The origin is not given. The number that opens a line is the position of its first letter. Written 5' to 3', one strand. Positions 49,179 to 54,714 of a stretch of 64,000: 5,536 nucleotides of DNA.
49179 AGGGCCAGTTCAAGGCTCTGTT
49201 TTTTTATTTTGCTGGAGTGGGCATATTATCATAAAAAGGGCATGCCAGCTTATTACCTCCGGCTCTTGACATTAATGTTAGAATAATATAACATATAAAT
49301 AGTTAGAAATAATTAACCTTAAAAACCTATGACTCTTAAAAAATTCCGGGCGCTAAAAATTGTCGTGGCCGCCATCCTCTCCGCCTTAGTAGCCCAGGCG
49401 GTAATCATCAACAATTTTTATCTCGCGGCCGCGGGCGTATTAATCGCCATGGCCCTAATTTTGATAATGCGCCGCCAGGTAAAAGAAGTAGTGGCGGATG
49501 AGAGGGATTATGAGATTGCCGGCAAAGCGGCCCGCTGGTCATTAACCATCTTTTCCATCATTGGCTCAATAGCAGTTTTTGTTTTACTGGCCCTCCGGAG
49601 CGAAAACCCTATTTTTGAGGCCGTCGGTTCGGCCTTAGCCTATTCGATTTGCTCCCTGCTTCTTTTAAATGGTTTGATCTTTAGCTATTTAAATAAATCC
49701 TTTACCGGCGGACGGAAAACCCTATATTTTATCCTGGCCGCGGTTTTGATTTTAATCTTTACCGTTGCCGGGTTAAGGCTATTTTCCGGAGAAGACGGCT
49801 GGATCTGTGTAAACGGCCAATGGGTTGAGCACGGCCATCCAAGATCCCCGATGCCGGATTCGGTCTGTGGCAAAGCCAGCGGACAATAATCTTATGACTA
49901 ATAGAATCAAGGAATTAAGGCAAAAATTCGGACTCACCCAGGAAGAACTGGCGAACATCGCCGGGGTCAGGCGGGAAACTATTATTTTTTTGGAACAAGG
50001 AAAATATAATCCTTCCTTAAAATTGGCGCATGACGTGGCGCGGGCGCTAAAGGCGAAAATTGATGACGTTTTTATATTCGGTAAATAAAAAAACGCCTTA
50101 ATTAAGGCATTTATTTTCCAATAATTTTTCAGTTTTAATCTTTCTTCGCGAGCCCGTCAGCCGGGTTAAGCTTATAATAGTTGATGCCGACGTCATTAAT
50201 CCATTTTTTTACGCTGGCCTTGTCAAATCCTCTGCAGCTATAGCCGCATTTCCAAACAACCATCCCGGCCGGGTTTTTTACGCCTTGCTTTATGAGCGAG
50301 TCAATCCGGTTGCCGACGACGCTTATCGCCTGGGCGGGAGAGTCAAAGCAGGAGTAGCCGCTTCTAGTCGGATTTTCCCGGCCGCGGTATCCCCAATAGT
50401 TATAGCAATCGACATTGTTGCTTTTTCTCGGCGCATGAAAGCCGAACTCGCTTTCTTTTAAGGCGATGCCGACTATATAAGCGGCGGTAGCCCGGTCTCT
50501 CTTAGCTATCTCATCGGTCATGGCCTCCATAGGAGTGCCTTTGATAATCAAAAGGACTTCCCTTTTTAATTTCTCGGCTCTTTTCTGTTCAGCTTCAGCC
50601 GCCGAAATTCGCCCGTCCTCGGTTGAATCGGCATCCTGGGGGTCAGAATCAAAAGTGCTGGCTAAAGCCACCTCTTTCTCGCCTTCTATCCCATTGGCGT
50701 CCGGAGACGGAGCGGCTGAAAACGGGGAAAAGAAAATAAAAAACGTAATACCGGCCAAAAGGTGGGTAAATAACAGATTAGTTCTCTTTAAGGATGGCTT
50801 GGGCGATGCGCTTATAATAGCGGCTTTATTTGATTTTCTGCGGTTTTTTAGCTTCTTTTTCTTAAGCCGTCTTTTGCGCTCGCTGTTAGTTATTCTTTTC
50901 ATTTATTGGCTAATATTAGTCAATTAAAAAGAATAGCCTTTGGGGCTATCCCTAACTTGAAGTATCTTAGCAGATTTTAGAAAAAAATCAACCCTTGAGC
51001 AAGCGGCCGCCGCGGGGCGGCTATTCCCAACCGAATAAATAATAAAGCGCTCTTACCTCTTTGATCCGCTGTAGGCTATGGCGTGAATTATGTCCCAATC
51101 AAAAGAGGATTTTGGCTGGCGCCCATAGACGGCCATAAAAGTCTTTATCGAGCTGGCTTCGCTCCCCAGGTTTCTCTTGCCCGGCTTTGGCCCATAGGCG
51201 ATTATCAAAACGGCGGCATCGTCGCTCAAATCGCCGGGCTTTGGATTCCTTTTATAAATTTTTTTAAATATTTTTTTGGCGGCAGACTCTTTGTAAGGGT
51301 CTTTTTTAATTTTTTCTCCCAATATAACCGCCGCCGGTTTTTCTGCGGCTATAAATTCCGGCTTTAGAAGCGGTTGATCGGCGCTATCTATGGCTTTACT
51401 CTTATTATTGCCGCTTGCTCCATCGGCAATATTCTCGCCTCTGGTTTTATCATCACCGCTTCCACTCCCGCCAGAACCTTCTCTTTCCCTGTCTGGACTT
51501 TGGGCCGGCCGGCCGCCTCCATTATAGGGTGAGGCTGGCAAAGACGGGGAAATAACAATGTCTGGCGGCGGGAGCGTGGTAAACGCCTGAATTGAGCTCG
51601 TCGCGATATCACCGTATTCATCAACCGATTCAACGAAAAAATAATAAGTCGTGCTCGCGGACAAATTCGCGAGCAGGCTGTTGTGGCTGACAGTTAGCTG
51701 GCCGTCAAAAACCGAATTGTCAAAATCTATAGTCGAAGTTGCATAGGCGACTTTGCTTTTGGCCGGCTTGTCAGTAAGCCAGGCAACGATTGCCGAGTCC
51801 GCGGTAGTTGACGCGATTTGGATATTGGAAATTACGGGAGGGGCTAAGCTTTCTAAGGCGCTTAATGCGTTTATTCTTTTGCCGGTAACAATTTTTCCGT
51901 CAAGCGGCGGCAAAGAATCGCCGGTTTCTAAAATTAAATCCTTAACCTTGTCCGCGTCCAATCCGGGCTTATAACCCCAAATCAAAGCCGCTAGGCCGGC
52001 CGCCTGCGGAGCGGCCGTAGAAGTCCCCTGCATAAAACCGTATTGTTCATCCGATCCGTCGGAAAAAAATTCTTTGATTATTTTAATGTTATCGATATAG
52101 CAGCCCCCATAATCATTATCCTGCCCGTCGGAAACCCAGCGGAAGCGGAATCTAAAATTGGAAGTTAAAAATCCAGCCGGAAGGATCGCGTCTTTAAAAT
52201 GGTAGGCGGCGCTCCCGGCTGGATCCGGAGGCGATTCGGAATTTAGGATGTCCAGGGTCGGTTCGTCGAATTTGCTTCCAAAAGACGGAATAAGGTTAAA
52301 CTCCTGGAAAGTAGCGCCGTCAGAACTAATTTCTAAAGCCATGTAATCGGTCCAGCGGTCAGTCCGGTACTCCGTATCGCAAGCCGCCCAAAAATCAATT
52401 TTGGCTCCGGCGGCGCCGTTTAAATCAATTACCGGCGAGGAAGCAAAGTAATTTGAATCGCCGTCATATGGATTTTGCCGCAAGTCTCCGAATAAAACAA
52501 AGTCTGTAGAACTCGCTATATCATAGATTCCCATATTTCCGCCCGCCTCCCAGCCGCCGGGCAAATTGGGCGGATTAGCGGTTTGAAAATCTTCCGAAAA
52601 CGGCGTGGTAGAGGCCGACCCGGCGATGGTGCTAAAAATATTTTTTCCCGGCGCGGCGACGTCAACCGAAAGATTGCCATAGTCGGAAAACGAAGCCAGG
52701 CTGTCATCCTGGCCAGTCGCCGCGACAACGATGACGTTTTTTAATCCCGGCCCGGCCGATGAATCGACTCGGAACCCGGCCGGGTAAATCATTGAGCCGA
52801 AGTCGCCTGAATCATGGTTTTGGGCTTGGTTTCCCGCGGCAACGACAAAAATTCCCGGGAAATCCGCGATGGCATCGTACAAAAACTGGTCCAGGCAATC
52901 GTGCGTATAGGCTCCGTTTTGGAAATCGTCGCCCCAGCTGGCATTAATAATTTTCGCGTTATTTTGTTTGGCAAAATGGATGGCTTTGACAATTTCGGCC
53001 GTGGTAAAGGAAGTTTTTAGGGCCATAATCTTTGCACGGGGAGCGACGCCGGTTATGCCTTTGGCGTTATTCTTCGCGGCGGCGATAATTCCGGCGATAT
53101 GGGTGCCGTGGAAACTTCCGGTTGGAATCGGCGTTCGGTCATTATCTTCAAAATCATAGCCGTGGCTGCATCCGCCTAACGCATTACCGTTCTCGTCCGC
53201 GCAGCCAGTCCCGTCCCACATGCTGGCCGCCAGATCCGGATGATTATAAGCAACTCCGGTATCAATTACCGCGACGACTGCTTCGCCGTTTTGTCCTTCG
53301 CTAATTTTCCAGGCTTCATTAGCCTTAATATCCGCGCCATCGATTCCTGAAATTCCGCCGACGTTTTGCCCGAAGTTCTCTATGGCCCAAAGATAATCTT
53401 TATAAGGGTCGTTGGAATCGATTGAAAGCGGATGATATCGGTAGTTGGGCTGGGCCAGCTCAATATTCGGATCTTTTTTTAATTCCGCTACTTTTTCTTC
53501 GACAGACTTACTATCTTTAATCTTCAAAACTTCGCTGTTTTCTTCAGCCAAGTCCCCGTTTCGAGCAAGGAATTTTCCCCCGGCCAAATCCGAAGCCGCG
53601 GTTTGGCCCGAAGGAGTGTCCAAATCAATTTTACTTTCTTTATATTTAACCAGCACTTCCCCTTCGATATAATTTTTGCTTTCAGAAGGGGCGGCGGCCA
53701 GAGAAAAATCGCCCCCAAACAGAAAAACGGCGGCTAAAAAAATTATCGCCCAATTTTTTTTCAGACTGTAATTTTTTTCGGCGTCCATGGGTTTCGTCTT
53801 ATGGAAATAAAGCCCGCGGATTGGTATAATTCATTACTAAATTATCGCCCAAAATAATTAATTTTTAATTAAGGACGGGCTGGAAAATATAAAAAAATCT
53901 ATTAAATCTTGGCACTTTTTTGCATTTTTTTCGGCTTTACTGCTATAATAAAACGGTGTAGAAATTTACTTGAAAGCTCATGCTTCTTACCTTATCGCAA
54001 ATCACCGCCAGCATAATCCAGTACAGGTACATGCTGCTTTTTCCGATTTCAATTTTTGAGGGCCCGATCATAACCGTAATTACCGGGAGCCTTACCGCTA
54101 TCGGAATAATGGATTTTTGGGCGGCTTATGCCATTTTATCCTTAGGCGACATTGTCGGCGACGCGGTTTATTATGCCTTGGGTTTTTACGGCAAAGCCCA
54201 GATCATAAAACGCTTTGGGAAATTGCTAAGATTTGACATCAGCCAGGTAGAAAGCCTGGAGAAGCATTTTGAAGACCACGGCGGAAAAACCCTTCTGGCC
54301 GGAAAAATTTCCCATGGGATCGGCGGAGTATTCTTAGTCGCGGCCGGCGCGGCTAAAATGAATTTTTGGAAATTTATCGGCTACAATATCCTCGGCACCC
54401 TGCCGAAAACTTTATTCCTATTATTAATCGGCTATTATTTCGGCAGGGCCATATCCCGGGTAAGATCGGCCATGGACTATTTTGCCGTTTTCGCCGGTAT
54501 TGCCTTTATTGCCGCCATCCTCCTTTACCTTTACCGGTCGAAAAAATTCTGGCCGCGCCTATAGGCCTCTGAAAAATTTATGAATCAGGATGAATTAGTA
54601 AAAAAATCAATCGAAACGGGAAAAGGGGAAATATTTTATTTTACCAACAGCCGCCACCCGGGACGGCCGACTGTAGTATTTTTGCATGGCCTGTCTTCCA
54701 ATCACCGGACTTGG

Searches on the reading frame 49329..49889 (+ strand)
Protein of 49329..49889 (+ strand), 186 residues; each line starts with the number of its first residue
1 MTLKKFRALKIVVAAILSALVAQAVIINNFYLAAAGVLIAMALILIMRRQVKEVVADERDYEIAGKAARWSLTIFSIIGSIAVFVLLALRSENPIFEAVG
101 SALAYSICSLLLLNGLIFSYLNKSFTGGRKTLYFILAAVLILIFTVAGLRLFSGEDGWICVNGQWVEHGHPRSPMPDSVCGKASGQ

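Call 72: search_protein_families(library=pfam, proteins=[window:49329-49889:+], max_evalue=0.00001)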
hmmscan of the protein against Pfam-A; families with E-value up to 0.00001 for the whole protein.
window:49329-49889:+ (186 aa): 1 family
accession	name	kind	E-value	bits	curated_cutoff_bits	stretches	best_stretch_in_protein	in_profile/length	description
PF09946.14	DUF2178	-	1.5e-15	57.6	22.8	1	13-113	3-103/104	Predicted membrane protein (DUF2178)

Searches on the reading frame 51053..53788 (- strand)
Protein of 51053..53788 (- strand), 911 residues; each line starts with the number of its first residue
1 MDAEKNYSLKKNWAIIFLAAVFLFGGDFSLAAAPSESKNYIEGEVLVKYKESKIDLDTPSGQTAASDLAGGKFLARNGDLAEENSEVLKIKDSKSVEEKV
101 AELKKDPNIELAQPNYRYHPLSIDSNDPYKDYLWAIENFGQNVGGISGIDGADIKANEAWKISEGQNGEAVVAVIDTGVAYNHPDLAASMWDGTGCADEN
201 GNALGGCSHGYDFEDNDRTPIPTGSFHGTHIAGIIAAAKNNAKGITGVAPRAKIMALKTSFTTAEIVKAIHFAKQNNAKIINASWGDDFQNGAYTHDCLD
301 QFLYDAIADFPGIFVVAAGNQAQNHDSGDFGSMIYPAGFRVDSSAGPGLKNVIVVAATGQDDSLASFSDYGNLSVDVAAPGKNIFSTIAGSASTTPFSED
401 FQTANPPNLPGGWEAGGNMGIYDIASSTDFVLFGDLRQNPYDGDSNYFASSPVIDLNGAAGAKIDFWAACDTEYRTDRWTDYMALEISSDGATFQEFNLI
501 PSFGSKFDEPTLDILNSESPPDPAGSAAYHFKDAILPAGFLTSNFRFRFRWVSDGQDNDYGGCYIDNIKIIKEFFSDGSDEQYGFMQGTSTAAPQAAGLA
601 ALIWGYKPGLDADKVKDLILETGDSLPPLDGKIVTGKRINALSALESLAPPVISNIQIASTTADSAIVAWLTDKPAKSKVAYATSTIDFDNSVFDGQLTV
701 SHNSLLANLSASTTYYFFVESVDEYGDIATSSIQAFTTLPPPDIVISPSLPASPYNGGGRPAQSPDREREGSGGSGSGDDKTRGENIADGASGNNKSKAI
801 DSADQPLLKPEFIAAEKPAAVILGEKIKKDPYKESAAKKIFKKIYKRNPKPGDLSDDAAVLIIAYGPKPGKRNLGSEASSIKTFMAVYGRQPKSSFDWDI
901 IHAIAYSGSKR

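Call 72: search_protein_families(library=pfam, proteins=[window:51053-53788:-], max_evalue=0.00001)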
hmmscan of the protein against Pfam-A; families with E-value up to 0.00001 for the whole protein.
window:51053-53788:- (911 aa): 2 families
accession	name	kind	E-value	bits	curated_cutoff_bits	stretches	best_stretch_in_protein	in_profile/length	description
PF00082.27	Peptidase_S8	-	1.5e-48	166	21.8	2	170-390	4-223/288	Subtilase family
PF22148.1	Fervidolysin_NPro-like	-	1.2e-11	45.3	21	1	31-115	6-81/81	Fervidolysin N-terminal prodomain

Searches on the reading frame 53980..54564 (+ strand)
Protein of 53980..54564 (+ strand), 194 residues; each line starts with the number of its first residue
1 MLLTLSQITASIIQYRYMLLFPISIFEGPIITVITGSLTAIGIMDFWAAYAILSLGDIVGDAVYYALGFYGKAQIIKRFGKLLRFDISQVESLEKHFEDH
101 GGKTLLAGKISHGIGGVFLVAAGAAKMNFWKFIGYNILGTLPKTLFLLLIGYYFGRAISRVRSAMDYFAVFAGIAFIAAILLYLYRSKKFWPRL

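Call 72: search_protein_families(library=pfam, proteins=[window:53980-54564:+], max_evalue=0.00001)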
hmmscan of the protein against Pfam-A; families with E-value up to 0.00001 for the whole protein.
window:53980-54564:+ (194 aa): 1 family
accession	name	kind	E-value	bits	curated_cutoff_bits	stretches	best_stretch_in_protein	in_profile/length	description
PF09335.16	VTT_dom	-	2.3e-15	57.6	33.9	1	38-152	7-122/123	VTT domain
